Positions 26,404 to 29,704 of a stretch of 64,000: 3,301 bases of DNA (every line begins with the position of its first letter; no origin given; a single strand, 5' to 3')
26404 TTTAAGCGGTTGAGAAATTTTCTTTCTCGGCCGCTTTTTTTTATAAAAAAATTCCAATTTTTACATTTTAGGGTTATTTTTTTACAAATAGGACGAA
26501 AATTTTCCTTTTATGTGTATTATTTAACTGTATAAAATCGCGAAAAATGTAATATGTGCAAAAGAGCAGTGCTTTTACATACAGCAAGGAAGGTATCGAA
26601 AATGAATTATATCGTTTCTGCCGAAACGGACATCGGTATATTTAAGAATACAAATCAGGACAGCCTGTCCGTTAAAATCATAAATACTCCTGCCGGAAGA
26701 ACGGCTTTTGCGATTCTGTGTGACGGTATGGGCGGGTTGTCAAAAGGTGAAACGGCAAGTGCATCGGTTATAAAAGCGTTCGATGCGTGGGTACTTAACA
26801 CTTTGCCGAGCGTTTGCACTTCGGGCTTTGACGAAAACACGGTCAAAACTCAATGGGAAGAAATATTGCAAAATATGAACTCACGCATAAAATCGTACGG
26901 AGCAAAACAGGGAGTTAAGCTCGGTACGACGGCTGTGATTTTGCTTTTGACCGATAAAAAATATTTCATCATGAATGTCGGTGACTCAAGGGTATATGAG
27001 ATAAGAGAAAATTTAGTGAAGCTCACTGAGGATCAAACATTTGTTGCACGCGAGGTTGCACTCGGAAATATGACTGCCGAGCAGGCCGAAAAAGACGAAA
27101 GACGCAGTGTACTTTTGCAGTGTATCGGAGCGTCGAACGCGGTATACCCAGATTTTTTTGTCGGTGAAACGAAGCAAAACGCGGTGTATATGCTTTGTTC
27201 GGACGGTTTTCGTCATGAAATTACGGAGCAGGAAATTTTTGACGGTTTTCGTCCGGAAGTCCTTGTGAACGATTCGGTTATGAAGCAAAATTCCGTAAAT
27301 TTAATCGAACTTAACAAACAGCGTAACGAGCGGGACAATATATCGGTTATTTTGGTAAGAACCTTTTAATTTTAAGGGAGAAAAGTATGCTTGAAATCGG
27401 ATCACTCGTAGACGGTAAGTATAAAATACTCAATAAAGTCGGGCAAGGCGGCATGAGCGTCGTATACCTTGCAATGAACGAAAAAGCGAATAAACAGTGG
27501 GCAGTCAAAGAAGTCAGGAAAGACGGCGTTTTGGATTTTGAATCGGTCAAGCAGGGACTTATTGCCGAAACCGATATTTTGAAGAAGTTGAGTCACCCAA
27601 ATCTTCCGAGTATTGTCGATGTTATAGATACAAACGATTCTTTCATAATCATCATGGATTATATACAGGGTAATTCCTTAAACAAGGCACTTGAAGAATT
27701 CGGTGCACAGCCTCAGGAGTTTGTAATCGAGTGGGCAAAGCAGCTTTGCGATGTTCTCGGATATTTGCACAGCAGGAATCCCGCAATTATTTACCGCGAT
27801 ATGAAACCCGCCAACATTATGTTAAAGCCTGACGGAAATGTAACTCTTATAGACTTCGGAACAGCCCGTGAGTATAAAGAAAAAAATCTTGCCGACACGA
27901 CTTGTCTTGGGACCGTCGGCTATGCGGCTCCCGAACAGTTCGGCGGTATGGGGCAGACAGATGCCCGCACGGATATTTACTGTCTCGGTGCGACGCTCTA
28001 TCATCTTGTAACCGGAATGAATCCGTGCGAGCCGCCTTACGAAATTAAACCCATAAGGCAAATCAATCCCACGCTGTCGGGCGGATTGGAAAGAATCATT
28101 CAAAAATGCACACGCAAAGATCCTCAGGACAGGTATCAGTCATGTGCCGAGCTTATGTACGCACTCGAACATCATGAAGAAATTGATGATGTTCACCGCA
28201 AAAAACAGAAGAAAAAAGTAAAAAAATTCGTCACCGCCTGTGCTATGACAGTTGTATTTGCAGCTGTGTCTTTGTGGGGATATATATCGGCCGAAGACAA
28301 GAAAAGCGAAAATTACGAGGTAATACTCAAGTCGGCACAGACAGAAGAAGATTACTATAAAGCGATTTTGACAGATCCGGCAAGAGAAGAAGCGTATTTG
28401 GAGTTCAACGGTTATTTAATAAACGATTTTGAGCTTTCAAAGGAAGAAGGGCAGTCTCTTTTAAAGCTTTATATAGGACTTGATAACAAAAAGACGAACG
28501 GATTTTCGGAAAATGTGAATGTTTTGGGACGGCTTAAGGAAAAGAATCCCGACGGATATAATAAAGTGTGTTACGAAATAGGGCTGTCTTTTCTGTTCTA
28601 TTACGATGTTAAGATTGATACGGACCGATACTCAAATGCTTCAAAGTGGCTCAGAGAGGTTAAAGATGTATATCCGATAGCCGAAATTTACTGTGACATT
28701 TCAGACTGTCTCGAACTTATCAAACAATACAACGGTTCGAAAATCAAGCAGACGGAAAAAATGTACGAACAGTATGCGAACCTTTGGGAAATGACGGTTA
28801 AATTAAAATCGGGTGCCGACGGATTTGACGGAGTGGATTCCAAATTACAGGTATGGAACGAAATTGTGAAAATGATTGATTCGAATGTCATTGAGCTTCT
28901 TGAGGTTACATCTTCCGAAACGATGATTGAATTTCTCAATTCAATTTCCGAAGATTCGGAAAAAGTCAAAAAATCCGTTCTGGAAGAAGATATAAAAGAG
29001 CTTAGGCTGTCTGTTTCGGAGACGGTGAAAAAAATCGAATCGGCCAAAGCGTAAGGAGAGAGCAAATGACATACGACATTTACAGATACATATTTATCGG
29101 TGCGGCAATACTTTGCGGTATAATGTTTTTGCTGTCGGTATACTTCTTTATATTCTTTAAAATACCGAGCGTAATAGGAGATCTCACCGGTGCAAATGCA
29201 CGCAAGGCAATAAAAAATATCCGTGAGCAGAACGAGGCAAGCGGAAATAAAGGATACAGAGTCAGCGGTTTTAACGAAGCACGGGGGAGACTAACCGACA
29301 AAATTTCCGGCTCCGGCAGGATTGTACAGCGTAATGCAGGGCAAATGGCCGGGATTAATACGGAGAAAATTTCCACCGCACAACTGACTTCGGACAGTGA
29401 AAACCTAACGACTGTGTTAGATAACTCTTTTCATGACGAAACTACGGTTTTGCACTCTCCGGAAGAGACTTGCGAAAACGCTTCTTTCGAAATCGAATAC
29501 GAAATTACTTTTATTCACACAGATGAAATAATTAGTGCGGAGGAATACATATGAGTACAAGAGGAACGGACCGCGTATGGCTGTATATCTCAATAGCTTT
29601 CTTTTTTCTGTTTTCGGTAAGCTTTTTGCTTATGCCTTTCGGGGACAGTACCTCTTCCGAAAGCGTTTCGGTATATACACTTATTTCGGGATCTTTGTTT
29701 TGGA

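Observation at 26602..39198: T7SSb-like secretion island hard-wired to a kinase / PP2C / FHA phospho-signalling triad and missing canonical membrane core genes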

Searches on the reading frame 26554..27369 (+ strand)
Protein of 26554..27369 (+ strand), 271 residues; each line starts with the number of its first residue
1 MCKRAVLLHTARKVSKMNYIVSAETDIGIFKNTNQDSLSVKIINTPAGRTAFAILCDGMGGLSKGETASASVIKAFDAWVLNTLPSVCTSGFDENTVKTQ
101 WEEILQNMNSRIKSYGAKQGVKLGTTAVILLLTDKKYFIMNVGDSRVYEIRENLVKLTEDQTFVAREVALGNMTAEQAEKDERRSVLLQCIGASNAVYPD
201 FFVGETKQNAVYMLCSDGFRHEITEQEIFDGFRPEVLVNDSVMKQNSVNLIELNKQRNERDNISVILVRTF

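Call 3: search_protein_families(library=pfam, proteins=[window:26554-27369:+], max_evalue=0.01)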
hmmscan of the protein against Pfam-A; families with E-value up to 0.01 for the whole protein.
window:26554-27369:+ (271 aa): 2 families
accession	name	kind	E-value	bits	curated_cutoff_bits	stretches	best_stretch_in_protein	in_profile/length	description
PF13672.11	PP2C_2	-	6.4e-09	36.1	24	1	33-229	11-184/209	Protein phosphatase 2C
PF00481.26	PP2C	-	3.2e-05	24.2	20.3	1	80-162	59-141/255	Protein phosphatase 2C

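Call 36: search_protein_families(library=ncbifam, proteins=[window:26602-27369:+], max_evalue=0.01)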
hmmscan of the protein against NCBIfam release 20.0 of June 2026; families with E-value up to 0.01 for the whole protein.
window:26602-27369:+ (255 aa): 2 families
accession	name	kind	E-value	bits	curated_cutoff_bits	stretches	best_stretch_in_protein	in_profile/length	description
NF033484.1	Stp1_PP2C_phos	equivalog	2.1e-48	164.9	230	1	9-252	2-231/232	Stp1/IreP family PP2C-type Ser/Thr phosphatase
NF011149.0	PRK14559.1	equivalog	5.7e-24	84.8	374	1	36-253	413-630/642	serine/threonine phosphatase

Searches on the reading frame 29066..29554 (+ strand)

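Call 3: search_protein_families(library=pfam, proteins=[window:29066-29554:+], max_evalue=0.01)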
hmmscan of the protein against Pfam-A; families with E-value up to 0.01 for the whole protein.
window:29066-29554:+ (162 aa): 0 families

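Call 36: search_protein_families(library=ncbifam, proteins=[window:29066-29554:+], max_evalue=0.01)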
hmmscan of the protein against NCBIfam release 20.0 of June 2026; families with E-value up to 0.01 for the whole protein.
window:29066-29554:+ (162 aa): 0 families

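Call 46: search_protein_families(library=pfam, proteins=[window:29066-29554:+], max_evalue=10)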
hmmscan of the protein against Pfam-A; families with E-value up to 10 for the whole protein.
window:29066-29554:+ (162 aa): 4 families
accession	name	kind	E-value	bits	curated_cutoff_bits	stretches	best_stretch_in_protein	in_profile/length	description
PF04533.18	Herpes_U44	-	0.055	13.5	25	1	89-130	137-179/202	Herpes virus U44 protein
PF13828.11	DUF4190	-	0.12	12.5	35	1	13-56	4-41/62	Domain of unknown function (DUF4190)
PF20581.3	DUF6785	-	0.15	11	25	1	8-50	261-304/498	Family of unknown function (DUF6785)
PF06952.16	PsiA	-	0.21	11.2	25.3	1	44-109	13-75/237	PsiA protein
